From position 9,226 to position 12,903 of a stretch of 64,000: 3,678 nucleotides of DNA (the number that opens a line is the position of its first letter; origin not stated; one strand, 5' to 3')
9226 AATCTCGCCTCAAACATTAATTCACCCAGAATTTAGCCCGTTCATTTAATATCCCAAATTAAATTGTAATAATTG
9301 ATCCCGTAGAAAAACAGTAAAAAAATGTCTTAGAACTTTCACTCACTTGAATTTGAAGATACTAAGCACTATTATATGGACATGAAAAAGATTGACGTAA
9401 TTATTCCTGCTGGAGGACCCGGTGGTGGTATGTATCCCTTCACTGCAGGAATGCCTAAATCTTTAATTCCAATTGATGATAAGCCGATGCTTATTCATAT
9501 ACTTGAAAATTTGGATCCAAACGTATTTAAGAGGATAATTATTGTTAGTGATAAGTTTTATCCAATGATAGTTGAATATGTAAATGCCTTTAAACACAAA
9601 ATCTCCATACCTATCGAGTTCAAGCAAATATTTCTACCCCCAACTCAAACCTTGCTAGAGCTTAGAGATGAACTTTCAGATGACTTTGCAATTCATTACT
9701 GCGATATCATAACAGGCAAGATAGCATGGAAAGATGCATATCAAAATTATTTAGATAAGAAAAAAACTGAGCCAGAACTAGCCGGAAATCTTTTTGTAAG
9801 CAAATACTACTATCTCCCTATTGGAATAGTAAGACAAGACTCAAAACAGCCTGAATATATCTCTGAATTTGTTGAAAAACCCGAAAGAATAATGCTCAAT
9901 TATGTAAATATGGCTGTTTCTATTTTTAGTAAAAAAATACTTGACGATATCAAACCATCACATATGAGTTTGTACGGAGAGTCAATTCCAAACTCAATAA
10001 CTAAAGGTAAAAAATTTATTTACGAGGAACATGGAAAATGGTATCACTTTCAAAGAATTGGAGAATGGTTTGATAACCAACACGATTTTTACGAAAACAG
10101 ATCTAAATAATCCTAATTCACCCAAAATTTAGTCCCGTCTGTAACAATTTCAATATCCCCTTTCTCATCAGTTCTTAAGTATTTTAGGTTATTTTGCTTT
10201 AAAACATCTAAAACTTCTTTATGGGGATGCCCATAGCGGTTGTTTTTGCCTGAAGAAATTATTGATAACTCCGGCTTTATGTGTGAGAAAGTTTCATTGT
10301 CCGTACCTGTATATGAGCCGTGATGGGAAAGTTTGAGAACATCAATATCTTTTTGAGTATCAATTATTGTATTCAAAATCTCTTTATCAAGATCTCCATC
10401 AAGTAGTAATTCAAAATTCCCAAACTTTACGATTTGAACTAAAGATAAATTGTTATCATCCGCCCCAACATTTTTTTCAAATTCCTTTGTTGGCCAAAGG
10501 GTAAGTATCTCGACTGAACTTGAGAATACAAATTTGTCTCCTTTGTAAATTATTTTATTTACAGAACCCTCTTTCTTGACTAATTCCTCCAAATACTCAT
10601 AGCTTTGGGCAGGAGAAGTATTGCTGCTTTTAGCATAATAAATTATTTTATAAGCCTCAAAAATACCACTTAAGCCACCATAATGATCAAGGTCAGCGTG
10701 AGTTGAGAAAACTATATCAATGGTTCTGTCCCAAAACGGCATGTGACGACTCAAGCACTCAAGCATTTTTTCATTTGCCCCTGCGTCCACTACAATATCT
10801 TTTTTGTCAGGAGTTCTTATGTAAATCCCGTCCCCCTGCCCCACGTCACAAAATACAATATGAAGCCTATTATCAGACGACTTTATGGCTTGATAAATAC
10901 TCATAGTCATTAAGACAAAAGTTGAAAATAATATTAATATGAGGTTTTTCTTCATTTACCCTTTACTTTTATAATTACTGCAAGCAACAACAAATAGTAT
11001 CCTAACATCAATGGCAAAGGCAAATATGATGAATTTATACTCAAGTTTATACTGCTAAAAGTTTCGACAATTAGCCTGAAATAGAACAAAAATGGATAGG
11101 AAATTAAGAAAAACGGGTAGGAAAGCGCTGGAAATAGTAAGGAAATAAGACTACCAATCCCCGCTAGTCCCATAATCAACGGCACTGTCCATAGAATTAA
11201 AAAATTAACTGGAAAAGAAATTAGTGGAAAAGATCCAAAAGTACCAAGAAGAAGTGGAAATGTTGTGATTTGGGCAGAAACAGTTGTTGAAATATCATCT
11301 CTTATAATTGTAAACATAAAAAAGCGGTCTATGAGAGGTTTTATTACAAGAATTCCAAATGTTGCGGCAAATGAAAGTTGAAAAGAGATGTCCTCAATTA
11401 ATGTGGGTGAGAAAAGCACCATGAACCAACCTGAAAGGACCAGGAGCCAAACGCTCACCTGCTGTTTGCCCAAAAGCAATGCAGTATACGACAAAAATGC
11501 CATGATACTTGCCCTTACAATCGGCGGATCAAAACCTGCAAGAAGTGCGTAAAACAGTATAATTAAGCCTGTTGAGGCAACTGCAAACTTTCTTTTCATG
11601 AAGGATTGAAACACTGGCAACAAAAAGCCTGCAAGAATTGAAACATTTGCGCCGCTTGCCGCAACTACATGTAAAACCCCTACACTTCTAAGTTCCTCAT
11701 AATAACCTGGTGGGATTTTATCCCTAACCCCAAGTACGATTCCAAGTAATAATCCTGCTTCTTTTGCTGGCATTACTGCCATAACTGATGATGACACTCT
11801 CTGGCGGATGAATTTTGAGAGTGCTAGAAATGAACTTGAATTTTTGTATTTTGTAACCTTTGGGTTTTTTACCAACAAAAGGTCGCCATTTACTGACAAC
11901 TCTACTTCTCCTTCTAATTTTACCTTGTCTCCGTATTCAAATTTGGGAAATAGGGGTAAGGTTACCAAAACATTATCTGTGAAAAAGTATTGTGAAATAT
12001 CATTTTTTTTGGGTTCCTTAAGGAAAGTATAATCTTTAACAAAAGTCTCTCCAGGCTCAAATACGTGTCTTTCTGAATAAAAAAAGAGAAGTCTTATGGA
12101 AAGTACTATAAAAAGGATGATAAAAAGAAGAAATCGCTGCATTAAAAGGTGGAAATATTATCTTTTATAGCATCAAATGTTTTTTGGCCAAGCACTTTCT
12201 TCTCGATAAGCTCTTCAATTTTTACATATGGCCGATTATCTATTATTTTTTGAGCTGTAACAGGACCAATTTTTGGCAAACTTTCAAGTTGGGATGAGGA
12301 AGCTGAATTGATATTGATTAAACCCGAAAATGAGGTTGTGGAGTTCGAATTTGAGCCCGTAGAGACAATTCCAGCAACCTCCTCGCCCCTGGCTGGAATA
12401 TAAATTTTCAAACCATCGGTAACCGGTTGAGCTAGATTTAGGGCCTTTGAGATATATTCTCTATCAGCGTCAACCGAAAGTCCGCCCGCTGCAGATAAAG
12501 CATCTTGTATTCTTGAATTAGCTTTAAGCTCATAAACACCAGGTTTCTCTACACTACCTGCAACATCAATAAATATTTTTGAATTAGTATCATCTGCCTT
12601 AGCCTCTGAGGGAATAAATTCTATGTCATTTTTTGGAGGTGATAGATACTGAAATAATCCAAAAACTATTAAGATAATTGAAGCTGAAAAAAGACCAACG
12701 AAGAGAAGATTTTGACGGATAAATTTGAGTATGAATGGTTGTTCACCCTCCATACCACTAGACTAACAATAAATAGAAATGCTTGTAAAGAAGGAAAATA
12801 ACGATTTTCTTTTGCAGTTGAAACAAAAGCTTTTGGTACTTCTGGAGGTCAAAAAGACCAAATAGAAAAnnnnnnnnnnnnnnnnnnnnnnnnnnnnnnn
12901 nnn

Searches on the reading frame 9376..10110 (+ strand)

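Call 5: search_protein_families(library=pfam, proteins=[window:9376-10110:+], max_evalue=0.001)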
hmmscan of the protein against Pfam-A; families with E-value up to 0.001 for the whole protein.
window:9376-10110:+ (244 aa): 2 families
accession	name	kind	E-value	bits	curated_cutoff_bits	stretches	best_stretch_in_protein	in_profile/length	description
PF00483.29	NTP_transferase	-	3.9e-16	59.8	21.2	1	9-222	3-226/245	Nucleotidyl transferase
PF12804.13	NTP_transf_3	-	8.3e-05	23.3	27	1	9-75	2-61/160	MobA-like NTP transferase domain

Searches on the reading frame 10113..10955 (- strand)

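Call 5: search_protein_families(library=pfam, proteins=[window:10113-10955:-], max_evalue=0.001)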
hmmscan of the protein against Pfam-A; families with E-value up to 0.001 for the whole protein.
window:10113-10955:- (280 aa): 1 family
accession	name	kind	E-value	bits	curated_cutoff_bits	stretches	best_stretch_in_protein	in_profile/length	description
PF00753.33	Lactamase_B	-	2e-06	28.3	22.7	1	38-110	3-75/196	Metallo-beta-lactamase superfamily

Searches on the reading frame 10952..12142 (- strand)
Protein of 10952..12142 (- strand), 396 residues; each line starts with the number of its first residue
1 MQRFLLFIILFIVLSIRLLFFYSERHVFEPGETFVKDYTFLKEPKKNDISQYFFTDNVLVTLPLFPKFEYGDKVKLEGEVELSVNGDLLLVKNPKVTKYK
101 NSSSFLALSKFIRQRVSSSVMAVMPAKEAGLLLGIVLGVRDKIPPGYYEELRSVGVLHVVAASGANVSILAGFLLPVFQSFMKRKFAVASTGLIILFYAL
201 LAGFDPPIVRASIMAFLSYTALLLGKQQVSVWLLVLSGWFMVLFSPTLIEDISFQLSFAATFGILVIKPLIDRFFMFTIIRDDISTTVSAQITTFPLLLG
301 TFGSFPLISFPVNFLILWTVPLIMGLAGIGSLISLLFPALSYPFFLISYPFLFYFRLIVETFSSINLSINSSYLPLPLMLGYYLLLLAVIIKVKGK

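Call 5: search_protein_families(library=pfam, proteins=[window:10952-12142:-], max_evalue=0.001)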
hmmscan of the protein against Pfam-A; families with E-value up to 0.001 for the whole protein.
window:10952-12142:- (396 aa): 1 family
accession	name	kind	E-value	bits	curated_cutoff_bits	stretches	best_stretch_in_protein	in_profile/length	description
PF03772.21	Competence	-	1.4e-44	152.9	23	1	135-391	1-265/270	Competence protein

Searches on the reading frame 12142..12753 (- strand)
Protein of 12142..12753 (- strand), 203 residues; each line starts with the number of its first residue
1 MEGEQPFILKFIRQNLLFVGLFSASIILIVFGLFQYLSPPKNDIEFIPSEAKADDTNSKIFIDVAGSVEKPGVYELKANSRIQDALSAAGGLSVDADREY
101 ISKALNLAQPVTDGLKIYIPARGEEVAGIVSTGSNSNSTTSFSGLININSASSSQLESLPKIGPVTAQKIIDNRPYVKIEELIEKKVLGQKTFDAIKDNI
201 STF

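Call 5: search_protein_families(library=pfam, proteins=[window:12142-12753:-], max_evalue=0.001)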
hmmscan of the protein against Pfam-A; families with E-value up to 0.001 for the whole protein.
window:12142-12753:- (203 aa): 5 families
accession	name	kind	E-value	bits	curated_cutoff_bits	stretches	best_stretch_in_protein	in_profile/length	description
PF12836.13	HHH_3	-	2.3e-14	53.7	27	1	145-200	5-64/65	Helix-hairpin-helix motif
PF10531.15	SLBB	-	8.4e-11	42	27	1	62-101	2-41/55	SLBB domain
PF22461.2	SLBB_2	-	0.00011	22.7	27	1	64-99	5-42/79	SLBB domain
PF06514.17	PsbU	-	0.00025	21.4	24.5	1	137-203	6-72/93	Photosystem II 12 kDa extrinsic protein (PsbU)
PF00633.29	HHH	-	0.0008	19.6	24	0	145-172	2-29/30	Helix-hairpin-helix motif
